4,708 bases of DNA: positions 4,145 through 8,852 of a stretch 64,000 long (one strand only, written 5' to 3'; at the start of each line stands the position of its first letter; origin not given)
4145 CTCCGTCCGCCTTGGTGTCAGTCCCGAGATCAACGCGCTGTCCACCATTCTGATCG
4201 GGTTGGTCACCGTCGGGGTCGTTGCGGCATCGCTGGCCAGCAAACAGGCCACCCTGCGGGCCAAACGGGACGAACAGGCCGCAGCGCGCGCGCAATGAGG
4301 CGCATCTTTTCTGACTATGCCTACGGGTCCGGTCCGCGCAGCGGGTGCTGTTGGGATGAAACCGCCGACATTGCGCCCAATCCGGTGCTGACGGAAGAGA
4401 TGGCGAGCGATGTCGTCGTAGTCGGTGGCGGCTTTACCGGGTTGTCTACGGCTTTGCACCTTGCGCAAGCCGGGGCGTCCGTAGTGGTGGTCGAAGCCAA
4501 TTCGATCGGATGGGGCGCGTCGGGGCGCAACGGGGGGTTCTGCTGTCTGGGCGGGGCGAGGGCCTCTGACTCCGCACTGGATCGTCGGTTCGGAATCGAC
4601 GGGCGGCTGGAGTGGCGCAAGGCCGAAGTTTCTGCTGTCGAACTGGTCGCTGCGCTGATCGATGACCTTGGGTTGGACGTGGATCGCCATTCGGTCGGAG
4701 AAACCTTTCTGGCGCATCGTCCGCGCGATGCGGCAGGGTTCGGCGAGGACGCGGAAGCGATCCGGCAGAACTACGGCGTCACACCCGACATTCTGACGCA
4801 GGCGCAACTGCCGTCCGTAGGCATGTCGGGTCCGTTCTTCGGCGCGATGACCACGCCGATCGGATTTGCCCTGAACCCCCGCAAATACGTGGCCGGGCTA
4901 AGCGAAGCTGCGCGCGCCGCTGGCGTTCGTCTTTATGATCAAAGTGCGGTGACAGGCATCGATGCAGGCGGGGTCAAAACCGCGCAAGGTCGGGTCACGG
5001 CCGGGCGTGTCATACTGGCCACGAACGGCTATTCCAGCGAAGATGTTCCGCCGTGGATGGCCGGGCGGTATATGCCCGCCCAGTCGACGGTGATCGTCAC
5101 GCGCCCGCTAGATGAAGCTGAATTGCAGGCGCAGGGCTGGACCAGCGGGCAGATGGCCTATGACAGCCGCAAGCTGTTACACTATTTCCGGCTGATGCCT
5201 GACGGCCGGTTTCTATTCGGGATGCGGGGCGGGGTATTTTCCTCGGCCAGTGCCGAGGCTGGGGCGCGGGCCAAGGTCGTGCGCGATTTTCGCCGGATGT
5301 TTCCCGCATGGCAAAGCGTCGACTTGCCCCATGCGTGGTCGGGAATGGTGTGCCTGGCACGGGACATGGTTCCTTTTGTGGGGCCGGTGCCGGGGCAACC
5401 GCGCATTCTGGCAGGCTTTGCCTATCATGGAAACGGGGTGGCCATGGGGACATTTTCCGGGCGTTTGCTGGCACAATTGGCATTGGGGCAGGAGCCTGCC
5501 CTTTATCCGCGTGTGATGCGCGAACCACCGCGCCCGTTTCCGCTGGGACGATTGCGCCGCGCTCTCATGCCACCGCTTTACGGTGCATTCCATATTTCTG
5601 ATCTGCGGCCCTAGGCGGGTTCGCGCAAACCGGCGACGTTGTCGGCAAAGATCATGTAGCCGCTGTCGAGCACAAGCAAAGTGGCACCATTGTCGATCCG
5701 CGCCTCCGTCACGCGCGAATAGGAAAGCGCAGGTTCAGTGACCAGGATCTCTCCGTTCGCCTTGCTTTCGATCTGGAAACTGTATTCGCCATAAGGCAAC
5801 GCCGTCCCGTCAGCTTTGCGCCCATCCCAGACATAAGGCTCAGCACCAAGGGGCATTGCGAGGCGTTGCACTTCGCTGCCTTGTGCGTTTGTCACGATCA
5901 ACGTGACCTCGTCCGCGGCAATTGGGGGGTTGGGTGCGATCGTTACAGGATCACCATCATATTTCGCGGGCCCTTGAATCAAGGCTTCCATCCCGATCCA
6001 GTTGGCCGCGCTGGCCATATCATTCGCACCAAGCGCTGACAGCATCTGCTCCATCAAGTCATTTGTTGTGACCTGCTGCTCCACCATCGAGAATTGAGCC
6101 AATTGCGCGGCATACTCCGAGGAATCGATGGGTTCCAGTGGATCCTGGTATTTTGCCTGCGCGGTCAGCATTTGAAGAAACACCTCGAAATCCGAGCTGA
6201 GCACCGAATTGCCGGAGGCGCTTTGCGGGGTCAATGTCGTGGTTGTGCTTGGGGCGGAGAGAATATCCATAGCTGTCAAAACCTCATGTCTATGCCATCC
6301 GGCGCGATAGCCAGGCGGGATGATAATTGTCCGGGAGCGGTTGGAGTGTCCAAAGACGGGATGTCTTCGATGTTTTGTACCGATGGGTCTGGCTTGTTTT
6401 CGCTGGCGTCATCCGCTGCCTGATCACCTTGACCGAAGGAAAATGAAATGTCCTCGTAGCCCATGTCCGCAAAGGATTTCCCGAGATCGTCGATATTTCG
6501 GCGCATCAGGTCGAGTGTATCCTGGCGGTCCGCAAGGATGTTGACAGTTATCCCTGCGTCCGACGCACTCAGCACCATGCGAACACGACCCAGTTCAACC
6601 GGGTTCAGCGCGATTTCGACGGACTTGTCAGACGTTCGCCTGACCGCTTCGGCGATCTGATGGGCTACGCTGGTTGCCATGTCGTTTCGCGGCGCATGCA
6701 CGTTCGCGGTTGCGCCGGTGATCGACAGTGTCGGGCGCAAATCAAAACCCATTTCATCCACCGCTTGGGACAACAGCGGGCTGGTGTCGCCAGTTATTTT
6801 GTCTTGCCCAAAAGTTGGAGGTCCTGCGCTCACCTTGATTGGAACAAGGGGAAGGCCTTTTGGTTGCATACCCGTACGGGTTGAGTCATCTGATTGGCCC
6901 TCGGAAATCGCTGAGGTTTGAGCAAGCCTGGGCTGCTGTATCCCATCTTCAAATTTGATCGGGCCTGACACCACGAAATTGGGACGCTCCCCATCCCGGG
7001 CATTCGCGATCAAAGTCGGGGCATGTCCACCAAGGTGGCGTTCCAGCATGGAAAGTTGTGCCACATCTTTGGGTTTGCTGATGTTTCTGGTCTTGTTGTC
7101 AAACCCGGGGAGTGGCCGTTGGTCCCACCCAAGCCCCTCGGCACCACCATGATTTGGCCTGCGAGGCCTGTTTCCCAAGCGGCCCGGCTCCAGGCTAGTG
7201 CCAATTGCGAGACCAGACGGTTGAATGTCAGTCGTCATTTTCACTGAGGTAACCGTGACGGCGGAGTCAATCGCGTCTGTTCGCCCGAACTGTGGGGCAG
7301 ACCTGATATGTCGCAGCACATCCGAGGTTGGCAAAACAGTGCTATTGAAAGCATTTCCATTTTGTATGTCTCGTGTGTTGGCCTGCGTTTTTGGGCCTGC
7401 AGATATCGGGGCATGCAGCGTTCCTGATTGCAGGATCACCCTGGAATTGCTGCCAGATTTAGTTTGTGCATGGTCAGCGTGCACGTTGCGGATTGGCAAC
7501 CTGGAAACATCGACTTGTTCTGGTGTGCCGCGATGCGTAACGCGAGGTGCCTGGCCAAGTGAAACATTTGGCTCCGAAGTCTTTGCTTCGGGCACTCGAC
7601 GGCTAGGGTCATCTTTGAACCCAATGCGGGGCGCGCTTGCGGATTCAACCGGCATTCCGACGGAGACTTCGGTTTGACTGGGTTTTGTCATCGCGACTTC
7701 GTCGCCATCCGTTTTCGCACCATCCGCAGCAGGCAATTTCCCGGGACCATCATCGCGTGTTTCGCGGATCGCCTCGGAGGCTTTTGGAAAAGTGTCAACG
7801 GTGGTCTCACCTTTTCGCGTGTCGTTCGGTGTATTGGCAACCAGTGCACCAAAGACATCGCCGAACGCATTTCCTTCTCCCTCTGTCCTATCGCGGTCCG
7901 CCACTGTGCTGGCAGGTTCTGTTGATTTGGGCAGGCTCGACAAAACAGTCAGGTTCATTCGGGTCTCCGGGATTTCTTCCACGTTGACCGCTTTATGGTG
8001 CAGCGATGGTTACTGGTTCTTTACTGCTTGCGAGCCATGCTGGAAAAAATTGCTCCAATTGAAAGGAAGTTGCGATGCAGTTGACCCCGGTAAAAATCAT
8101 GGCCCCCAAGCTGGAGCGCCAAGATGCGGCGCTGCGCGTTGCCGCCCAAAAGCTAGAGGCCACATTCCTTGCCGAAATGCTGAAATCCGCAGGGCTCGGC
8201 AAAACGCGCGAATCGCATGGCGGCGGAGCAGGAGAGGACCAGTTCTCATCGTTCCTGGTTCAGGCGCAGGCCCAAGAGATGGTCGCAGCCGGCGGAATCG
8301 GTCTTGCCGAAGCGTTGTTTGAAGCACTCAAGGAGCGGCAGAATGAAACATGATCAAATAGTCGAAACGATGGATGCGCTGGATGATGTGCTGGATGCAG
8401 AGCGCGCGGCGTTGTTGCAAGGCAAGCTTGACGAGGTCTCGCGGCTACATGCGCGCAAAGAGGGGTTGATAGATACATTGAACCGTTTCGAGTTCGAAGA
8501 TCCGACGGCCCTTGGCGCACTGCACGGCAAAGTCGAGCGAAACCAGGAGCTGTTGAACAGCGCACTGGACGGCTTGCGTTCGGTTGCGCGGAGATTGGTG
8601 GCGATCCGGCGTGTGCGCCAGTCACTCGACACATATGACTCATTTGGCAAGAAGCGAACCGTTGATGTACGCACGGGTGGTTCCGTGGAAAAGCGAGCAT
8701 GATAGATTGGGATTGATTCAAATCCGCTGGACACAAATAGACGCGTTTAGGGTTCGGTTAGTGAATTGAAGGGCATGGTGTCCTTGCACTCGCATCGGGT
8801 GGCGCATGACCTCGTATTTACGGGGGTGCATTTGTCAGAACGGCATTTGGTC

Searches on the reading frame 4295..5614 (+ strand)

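Call 69: search_protein_families(library=pfam, proteins=[window:4295-5614:+], max_evalue=0.0001)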
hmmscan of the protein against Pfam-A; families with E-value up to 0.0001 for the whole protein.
window:4295-5614:+ (439 aa): 8 families
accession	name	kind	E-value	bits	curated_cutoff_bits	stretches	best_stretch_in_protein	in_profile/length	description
PF01266.30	DAO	-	1.2e-64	219.5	27.9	1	39-395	1-353/353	FAD dependent oxidoreductase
PF00890.30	FAD_binding_2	-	1.6e-08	34.6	20.4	1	39-253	1-207/414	FAD binding domain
PF07992.20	Pyr_redox_2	-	2.1e-07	31.1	26.1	1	35-70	140-175/291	Pyridine nucleotide-disulphide oxidoreductase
PF03486.20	HI0933_like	-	8e-06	25.9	50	0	39-72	2-36/244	HI0933-like protein Rossmann domain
PF01494.25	FAD_binding_3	-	2.3e-05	24.2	22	1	39-69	3-33/349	FAD binding domain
PF13450.12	NAD_binding_8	-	3.8e-05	24.3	21.9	1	42-84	1-45/68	NAD(P)-binding Rossmann-like domain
PF01946.23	Thi4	-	4.3e-05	23.3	26.2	1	33-77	13-59/235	Thi4 family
PF12831.13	FAD_oxidored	-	8.2e-05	22.5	27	0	39-71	1-33/416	FAD dependent oxidoreductase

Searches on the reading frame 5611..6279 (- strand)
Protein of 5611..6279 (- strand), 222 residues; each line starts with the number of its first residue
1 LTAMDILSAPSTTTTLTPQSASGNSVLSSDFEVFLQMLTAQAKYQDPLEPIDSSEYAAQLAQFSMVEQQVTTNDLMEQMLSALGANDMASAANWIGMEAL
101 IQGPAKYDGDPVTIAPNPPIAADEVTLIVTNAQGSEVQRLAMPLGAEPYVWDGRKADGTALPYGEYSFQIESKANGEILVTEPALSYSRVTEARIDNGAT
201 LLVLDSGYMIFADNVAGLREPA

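Call 7: search_protein_families(library=pfam, proteins=[window:5611-6279:-], max_evalue=0.01)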
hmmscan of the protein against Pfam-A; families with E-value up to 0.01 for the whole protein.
window:5611-6279:- (222 aa): 3 families
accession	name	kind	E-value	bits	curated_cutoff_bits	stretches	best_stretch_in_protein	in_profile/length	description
PF03963.19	FlgD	-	1.9e-16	60.4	27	1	10-77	7-74/75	Flagellar hook capping protein - N-terminal region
PF13860.13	FlgD_ig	-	1.3e-15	57.6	27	1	109-174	9-77/79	FlgD Ig-like domain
PF13861.12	FLgD_tudor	-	8.2e-05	23.2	26.9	1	87-208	2-50/58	FlgD Tudor-like domain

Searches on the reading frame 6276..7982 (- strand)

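Call 7: search_protein_families(library=pfam, proteins=[window:6276-7982:-], max_evalue=0.01)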
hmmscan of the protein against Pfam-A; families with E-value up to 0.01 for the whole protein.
window:6276-7982:- (568 aa): 1 family
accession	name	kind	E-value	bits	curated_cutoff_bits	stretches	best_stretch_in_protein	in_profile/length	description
PF02120.21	Flg_hook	-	9.6e-16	57.8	29.8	1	452-522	12-82/85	Flagellar hook-length control protein FliK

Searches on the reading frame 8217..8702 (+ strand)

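Call 7: search_protein_families(library=pfam, proteins=[window:8217-8702:+], max_evalue=0.01)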
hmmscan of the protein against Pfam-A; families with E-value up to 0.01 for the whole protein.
window:8217-8702:+ (161 aa): 1 family
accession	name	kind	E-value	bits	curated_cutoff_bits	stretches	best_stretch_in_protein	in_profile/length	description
PF05130.17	FlgN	-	9.6e-06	26.5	30.5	1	48-92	13-57/147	FlgN protein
